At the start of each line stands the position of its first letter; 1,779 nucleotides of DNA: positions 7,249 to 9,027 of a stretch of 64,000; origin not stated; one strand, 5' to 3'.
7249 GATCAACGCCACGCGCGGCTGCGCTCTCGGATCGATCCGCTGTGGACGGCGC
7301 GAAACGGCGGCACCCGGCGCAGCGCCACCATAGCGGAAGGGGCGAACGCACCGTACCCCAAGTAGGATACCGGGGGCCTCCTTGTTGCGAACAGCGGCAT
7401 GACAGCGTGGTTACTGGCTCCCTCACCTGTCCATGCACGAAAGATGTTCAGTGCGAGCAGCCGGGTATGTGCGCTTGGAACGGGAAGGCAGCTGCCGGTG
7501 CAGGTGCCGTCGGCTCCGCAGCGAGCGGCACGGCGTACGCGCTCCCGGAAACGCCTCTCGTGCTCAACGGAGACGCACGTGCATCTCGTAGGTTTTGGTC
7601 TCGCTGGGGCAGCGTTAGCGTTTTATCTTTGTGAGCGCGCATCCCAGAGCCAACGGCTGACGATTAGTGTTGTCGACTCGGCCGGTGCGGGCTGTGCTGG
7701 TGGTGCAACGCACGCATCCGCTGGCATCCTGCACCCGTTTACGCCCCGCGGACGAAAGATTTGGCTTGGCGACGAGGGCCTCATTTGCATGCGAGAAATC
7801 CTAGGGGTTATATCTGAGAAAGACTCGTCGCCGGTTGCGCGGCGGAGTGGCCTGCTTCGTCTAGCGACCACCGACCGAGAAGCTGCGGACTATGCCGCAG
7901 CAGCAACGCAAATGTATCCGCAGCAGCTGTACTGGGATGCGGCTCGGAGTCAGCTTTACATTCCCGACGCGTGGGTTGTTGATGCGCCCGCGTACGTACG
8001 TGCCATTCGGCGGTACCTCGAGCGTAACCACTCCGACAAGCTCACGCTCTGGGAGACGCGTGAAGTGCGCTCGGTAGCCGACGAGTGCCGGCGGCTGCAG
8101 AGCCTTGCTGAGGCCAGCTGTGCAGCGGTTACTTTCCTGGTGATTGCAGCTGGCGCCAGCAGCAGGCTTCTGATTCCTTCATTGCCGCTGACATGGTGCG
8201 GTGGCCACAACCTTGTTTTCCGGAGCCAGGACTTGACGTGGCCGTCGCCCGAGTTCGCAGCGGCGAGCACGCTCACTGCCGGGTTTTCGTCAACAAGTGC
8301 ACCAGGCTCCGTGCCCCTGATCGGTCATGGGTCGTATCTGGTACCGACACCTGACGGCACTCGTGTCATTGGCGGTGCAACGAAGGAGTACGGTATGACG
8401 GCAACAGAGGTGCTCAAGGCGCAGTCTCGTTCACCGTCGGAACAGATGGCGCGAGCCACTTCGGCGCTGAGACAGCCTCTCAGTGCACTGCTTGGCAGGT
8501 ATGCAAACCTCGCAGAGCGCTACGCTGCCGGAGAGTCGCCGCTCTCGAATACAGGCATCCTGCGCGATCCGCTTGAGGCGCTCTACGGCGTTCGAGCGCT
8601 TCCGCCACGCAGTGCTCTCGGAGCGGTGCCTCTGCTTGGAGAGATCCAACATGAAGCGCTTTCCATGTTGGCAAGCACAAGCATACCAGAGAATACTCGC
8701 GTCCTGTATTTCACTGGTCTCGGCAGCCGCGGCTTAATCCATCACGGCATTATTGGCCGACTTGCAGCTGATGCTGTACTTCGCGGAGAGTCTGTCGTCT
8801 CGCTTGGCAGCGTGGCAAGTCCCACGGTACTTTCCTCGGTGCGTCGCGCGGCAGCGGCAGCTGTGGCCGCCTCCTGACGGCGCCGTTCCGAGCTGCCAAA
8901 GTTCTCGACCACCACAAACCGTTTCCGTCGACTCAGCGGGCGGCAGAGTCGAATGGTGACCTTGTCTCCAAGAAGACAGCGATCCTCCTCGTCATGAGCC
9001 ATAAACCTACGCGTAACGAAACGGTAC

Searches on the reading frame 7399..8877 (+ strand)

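Call 6: search_protein_families(library=pfam, proteins=[window:7399-8877:+], max_evalue=0.01)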
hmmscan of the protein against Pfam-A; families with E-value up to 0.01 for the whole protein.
window:7399-8877:+ (492 aa): 2 families
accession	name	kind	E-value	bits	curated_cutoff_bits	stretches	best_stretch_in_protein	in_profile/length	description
PF01266.30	DAO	-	2e-24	87.2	27.9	1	64-458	5-352/353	FAD dependent oxidoreductase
PF13454.12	NAD_binding_9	-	0.0023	18.4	21.8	1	63-103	2-40/155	FAD-NAD(P)-binding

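Call 82: search_protein_families(library=pfam, proteins=[P0050], max_evalue=0.1)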
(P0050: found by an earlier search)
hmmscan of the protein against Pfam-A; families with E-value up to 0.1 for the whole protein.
P0050 (585 aa): 0 families
